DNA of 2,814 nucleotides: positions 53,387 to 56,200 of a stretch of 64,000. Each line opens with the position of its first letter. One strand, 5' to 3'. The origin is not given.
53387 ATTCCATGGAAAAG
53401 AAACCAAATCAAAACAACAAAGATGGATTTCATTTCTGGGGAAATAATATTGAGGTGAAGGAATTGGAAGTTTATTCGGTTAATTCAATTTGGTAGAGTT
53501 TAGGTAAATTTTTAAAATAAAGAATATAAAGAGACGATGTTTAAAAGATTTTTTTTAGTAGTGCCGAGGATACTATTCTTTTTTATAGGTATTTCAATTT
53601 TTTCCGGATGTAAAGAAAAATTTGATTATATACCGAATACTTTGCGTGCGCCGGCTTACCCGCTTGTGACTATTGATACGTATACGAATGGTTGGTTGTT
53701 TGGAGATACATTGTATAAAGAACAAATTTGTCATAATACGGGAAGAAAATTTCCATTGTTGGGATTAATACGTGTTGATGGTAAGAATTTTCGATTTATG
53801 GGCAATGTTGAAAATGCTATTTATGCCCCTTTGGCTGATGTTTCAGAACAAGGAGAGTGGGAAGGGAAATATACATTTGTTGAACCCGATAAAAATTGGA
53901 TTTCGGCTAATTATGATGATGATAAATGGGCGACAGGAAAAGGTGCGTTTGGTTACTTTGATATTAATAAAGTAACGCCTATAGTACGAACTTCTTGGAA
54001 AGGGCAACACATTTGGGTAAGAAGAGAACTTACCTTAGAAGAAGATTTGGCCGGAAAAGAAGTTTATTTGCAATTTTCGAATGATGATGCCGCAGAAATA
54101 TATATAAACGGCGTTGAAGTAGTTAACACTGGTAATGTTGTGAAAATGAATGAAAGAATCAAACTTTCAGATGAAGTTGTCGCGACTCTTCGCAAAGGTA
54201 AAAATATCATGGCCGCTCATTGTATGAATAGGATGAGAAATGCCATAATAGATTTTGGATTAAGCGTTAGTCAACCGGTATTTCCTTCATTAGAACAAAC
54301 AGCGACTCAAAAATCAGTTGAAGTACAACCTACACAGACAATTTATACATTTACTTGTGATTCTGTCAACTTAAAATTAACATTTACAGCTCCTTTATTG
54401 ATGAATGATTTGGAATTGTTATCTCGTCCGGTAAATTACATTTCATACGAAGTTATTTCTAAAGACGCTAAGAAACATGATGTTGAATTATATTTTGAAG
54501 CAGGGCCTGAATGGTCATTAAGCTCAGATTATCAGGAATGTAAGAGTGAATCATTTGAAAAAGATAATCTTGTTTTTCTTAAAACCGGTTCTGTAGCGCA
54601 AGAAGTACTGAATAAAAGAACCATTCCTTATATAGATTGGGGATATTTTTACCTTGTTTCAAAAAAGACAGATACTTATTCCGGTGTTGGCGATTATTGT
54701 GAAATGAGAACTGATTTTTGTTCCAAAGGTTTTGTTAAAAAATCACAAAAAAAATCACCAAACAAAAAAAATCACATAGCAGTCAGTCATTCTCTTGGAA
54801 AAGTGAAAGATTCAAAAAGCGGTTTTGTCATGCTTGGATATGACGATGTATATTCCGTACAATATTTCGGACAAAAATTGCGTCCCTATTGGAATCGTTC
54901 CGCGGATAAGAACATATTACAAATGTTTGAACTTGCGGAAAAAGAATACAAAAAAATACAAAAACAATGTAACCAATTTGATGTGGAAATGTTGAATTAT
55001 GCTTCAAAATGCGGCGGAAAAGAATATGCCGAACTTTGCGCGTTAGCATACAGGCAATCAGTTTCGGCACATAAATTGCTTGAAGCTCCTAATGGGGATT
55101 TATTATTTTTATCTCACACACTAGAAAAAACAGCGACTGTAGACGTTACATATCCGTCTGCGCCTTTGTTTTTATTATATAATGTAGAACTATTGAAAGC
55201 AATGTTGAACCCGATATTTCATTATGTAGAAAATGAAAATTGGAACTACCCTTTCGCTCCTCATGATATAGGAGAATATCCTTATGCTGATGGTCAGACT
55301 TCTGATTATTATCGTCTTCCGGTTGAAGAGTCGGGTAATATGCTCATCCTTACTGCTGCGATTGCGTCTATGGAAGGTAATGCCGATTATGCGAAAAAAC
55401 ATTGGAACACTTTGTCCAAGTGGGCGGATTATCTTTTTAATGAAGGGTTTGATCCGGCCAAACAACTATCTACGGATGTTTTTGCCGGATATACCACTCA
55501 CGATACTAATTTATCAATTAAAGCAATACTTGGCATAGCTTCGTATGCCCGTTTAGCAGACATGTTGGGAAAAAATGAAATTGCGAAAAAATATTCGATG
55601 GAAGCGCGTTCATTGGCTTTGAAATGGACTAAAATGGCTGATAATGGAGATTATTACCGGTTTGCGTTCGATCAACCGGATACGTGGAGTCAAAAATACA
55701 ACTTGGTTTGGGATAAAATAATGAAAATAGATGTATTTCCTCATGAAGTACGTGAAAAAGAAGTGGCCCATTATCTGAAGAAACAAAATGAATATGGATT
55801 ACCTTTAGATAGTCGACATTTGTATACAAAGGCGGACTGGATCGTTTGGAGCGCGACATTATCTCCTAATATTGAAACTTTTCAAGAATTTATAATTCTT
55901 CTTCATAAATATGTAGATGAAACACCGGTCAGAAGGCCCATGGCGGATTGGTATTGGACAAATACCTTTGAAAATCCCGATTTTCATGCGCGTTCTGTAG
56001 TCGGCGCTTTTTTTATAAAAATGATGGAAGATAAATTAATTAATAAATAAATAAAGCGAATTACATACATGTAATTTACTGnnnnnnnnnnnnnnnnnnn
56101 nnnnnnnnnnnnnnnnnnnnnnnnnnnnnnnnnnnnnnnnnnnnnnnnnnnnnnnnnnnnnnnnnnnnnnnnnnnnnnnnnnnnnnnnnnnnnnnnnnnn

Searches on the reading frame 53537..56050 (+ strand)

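Call 7: search_protein_families(library=pfam, proteins=[window:53537-56050:+])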
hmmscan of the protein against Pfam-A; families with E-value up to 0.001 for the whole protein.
window:53537-56050:+ (837 aa): 3 families
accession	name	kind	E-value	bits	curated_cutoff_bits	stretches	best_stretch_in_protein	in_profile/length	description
PF16335.10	GtaA_6_Hairpin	-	2.7e-122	408.8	24.9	1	494-828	1-342/343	Glutaminase A six helical-hairpin domain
PF17168.10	DUF5127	-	3.5e-55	187.7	28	1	266-485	1-226/229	Domain of unknown function (DUF5127)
PF16334.10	DUF4964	-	6.5e-24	84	30.7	1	31-92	19-80/88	Domain of unknown function (DUF4964)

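Call 11: search_protein_families(library=ncbifam, proteins=[window:53537-56050:+], max_evalue=0.01)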
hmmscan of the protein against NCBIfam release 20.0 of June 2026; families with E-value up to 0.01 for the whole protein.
window:53537-56050:+ (837 aa): 0 families
